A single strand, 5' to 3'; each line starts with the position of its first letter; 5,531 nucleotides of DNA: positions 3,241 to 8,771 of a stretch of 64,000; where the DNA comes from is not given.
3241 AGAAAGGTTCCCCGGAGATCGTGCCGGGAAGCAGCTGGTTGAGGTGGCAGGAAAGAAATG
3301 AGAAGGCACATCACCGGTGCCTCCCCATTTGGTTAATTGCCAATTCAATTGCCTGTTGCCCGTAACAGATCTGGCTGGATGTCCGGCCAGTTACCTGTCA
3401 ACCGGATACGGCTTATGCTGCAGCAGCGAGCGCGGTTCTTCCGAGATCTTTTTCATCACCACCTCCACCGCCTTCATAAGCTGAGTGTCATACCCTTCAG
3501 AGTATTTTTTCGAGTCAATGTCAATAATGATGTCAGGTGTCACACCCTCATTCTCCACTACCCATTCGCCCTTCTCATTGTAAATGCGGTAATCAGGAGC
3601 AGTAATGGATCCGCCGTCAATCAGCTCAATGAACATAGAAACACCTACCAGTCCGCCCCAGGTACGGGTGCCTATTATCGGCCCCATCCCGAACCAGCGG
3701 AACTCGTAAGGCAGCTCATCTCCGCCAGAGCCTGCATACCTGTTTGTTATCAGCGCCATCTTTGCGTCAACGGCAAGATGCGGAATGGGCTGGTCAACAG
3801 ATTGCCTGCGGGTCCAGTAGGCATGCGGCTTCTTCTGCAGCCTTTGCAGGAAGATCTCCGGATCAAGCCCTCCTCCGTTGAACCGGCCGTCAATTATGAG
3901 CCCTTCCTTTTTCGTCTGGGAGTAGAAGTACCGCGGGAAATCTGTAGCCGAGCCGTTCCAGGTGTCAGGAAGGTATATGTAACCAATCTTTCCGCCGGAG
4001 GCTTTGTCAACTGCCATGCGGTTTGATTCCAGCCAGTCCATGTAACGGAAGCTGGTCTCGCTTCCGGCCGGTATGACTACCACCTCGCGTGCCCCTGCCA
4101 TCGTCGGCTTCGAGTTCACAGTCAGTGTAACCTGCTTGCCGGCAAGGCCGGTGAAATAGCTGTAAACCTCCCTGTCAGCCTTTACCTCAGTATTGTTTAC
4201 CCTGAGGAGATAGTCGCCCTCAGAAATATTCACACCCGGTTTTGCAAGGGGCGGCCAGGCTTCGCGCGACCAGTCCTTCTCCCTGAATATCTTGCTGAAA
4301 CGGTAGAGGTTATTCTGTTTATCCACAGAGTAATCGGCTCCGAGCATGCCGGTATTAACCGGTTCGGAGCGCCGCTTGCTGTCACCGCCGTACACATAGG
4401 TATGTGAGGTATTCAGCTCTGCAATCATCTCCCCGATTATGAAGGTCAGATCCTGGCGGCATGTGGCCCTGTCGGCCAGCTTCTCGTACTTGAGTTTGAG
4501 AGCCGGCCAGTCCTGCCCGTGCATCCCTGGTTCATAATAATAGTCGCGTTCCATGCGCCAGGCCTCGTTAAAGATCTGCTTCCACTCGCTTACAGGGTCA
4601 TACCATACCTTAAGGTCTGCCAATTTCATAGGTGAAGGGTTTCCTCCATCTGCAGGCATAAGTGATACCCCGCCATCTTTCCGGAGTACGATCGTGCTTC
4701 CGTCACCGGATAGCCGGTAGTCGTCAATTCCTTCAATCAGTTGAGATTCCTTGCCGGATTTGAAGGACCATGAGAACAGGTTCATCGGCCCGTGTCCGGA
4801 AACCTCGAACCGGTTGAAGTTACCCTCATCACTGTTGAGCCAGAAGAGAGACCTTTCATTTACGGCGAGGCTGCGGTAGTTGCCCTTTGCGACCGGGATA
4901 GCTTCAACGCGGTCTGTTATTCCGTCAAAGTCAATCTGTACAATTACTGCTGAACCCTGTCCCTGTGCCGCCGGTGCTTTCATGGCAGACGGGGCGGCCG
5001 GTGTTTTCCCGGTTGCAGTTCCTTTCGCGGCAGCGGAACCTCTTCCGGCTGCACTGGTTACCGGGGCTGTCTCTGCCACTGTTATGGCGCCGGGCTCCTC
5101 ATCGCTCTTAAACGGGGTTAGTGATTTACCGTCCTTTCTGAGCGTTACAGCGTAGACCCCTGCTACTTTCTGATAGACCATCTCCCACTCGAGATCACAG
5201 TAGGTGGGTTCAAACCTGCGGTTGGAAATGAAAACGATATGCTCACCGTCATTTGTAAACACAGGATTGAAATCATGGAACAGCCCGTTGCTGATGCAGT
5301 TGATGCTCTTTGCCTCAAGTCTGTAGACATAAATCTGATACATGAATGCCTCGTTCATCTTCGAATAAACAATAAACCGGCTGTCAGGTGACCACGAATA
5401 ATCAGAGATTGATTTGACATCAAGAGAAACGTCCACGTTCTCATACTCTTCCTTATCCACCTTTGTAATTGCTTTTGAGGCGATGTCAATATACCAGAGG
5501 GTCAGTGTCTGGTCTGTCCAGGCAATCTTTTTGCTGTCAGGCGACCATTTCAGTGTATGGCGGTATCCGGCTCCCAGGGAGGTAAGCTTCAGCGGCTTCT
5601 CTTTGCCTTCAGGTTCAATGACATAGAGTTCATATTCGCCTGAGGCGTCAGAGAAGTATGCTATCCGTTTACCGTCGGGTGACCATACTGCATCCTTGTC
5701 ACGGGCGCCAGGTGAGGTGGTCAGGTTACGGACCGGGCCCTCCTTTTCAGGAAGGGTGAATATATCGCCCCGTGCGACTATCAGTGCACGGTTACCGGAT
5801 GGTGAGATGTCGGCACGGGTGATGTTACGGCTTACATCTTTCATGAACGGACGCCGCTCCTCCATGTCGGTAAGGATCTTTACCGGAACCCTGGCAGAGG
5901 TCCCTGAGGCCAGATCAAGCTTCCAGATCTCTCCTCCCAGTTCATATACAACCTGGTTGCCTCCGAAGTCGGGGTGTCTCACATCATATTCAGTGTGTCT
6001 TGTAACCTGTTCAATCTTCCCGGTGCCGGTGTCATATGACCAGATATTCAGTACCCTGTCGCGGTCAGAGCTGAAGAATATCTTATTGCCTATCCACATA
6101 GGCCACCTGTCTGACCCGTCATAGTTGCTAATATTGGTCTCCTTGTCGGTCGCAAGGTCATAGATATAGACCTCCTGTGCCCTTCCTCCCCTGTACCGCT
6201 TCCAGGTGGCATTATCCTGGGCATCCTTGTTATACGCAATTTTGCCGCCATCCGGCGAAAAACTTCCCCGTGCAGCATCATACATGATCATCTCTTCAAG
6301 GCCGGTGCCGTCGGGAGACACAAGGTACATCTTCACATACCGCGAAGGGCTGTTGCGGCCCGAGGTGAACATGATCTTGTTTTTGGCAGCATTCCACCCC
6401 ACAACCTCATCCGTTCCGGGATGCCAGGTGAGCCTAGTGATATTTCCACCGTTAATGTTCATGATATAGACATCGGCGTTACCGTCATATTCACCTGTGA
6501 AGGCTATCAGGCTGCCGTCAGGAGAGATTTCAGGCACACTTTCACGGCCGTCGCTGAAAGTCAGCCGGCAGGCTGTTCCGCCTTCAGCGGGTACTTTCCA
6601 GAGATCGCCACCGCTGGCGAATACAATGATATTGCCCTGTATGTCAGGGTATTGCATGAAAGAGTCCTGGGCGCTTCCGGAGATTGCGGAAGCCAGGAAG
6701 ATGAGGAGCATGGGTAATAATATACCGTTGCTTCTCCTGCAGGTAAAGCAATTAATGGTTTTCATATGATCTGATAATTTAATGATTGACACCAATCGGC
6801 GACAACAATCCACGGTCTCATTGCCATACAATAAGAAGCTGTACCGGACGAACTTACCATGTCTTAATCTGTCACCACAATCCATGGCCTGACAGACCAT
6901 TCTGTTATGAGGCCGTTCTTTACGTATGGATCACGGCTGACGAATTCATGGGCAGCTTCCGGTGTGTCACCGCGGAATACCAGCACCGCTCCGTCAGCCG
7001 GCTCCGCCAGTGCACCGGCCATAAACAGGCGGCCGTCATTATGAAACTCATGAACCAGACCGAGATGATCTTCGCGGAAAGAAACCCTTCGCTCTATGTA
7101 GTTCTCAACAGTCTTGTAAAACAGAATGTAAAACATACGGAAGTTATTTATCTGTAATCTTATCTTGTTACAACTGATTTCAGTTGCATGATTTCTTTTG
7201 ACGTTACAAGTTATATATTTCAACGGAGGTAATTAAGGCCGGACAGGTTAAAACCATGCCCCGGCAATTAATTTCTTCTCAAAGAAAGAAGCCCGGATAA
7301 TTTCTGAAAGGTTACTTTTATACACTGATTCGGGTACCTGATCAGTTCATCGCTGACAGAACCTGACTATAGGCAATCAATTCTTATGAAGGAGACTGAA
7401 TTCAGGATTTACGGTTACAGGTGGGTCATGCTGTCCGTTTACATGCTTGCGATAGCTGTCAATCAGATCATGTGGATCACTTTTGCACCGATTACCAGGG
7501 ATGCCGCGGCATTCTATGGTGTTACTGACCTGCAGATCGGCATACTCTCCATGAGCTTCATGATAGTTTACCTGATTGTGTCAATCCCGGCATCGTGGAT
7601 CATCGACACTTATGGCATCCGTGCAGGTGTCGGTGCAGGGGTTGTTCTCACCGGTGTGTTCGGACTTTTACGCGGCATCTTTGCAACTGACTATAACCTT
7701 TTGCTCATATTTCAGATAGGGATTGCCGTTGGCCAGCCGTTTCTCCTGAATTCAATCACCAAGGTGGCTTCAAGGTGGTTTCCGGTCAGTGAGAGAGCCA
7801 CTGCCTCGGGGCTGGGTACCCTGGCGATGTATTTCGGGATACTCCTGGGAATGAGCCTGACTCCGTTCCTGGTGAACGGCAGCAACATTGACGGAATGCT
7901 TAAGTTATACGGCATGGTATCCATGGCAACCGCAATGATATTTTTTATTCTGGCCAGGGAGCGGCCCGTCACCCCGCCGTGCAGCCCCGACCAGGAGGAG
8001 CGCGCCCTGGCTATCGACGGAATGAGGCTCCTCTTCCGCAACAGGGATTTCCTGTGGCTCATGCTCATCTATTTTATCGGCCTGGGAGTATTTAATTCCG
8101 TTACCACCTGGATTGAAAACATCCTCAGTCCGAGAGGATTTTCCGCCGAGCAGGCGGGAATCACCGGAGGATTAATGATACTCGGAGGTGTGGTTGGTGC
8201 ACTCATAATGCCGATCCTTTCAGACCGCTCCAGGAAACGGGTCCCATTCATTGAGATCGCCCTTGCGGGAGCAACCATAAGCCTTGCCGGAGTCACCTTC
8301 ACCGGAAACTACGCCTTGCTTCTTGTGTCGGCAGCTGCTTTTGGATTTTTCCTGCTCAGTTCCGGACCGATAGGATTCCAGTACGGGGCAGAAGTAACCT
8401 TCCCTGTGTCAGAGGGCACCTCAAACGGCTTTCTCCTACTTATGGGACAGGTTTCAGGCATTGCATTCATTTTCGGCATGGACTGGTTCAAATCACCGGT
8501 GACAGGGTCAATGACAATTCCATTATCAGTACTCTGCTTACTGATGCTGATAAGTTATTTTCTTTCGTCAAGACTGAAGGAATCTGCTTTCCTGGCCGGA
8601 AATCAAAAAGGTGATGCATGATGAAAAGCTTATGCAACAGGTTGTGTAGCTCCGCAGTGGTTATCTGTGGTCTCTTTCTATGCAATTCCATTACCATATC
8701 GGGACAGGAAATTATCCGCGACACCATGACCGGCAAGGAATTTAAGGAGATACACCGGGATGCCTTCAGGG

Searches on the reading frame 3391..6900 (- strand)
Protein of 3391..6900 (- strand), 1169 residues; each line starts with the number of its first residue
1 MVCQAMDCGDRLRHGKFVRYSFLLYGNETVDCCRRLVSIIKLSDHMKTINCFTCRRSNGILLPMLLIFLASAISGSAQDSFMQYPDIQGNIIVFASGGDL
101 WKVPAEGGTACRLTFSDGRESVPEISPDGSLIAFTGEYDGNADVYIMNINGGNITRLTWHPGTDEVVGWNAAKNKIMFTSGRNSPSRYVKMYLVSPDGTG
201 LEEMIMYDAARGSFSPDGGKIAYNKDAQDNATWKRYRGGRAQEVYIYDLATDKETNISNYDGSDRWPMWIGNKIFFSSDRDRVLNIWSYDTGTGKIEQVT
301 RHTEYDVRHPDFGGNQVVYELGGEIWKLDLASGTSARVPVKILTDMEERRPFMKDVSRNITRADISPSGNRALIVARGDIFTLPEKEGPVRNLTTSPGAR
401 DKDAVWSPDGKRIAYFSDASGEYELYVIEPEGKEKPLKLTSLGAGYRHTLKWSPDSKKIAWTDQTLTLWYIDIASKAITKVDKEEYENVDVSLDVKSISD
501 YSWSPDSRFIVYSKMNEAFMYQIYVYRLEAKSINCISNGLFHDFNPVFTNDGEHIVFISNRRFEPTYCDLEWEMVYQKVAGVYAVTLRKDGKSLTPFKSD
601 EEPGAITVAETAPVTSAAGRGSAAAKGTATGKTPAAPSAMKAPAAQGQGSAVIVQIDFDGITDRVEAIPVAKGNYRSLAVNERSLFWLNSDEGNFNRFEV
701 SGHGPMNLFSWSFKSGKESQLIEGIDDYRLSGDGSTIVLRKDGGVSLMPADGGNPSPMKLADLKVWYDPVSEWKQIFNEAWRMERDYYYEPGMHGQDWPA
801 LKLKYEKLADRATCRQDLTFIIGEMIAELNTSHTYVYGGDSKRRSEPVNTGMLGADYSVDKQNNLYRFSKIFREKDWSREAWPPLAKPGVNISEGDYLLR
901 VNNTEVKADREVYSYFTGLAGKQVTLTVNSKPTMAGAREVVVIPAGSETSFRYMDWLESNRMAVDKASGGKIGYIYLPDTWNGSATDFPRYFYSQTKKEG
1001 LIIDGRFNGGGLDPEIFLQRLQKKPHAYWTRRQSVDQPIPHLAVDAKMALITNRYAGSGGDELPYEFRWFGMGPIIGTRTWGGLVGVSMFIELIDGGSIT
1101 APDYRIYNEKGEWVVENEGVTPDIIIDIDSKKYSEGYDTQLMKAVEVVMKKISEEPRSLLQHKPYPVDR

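Call 67: search_protein_families(library=pfam, proteins=[window:3391-6900:-], max_evalue=0.00001)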
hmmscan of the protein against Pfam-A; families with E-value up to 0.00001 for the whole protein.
window:3391-6900:- (1169 aa): 6 families
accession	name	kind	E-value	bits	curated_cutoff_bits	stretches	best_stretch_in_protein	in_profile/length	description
PF07676.18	PD40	-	1.7e-22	79.3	20.9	1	391-427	2-38/38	WD40-like Beta Propeller Repeat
PF14685.13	PDZ_Tricorn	-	5.9e-20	71.5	25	1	851-942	1-88/88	Tricorn protease PDZ domain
PF03572.23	Peptidase_S41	-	9.9e-20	71.2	24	1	971-1125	1-164/165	Peptidase family S41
PF14684.11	Tricorn_C1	-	3.7e-19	68.8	24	1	769-827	1-59/59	Tricorn protease C1 domain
PF00930.27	DPPIV_N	-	5.2e-12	45.6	22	0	421-524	23-129/354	Dipeptidyl peptidase IV (DPP IV) N-terminal region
PF25174.1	Beta-prop_THOC3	-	6.9e-07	29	305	0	447-518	91-152/272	THOC3 beta-propeller domain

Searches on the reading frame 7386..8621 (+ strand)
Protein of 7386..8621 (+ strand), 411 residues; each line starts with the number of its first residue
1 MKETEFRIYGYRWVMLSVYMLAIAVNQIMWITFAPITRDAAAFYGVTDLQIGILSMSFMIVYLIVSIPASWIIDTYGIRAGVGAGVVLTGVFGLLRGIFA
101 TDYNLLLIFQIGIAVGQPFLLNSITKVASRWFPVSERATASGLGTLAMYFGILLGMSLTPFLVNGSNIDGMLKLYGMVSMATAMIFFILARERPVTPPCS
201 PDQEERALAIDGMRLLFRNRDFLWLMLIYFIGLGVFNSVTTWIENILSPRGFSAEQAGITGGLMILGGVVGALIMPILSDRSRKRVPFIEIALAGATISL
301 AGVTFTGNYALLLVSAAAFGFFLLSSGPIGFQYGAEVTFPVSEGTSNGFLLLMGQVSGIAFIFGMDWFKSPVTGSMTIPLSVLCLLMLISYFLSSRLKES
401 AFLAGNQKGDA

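Call 67: search_protein_families(library=pfam, proteins=[window:7386-8621:+], max_evalue=0.00001)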
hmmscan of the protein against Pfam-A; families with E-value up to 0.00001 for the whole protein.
window:7386-8621:+ (411 aa): 1 family
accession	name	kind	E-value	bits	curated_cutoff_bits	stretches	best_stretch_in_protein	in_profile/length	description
PF07690.21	MFS_1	-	1.3e-36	126.6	33.4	1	20-360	2-345/347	Major Facilitator Superfamily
